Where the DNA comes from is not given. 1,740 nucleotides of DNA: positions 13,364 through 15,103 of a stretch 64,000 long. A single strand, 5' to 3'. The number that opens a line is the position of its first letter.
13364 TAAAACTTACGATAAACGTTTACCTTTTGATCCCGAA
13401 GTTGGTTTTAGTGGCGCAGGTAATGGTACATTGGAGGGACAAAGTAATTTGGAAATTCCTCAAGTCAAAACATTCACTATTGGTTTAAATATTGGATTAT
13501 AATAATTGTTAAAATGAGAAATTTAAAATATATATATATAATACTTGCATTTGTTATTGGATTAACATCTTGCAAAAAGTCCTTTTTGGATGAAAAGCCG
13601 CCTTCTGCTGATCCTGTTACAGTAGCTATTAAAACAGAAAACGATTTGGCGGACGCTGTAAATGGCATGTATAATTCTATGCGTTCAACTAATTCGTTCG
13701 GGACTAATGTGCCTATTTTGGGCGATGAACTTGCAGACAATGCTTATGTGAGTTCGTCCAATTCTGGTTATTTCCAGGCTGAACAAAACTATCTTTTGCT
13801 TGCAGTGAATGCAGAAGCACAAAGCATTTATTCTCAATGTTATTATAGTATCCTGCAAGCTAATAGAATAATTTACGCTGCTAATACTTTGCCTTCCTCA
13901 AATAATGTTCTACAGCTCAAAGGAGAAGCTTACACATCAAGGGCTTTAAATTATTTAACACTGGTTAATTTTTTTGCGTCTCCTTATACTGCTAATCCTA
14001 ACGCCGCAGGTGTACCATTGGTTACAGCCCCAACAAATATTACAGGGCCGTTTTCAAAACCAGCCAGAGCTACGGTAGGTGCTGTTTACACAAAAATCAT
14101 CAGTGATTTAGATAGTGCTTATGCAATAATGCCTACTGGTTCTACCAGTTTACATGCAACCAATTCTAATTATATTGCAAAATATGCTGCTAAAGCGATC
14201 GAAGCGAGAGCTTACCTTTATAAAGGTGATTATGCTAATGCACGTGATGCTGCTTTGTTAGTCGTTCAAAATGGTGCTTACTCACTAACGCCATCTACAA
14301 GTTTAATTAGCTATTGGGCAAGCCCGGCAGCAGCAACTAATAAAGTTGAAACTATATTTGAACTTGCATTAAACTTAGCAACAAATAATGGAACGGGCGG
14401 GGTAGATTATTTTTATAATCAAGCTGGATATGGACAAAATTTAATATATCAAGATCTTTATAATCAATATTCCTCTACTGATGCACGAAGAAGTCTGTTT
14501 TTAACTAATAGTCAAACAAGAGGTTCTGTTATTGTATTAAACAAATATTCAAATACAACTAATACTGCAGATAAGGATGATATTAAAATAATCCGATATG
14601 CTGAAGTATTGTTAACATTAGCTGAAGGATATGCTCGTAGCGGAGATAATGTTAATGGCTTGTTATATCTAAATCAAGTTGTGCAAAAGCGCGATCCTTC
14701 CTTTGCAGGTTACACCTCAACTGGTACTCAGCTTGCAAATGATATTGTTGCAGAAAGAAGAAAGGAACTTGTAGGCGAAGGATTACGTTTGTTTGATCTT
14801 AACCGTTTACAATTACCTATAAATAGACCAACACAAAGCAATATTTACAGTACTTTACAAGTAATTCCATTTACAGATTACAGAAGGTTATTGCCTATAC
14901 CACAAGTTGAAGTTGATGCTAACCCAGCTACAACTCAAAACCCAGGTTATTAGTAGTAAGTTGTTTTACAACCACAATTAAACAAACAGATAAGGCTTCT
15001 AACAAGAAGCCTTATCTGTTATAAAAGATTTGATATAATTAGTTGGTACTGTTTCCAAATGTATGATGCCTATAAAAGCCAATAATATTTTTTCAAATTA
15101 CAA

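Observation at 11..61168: Two related 12-mers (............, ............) occur 43 times as exact copies, in both orientations, inside and outside genes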

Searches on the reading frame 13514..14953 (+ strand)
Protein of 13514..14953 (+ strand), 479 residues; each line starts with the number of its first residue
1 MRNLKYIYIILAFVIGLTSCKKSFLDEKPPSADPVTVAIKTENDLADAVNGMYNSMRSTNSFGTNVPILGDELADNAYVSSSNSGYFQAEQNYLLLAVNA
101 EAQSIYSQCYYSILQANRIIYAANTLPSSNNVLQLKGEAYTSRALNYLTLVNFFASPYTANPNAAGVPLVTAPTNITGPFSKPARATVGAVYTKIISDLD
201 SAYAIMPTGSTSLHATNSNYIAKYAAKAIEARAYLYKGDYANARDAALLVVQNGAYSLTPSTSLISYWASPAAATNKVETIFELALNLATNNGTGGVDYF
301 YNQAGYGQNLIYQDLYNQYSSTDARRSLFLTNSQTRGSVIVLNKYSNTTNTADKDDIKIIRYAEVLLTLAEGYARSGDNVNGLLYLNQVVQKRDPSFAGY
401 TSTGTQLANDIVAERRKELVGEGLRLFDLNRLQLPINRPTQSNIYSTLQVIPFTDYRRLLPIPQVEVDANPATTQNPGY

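Call 15: find_encoding_contigs(protein=window:13514-14953:+, flank=10000, max_places=4)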
Protein window:13514-14953:+ (479 aa): no gene with exactly this product is on record in the collection.
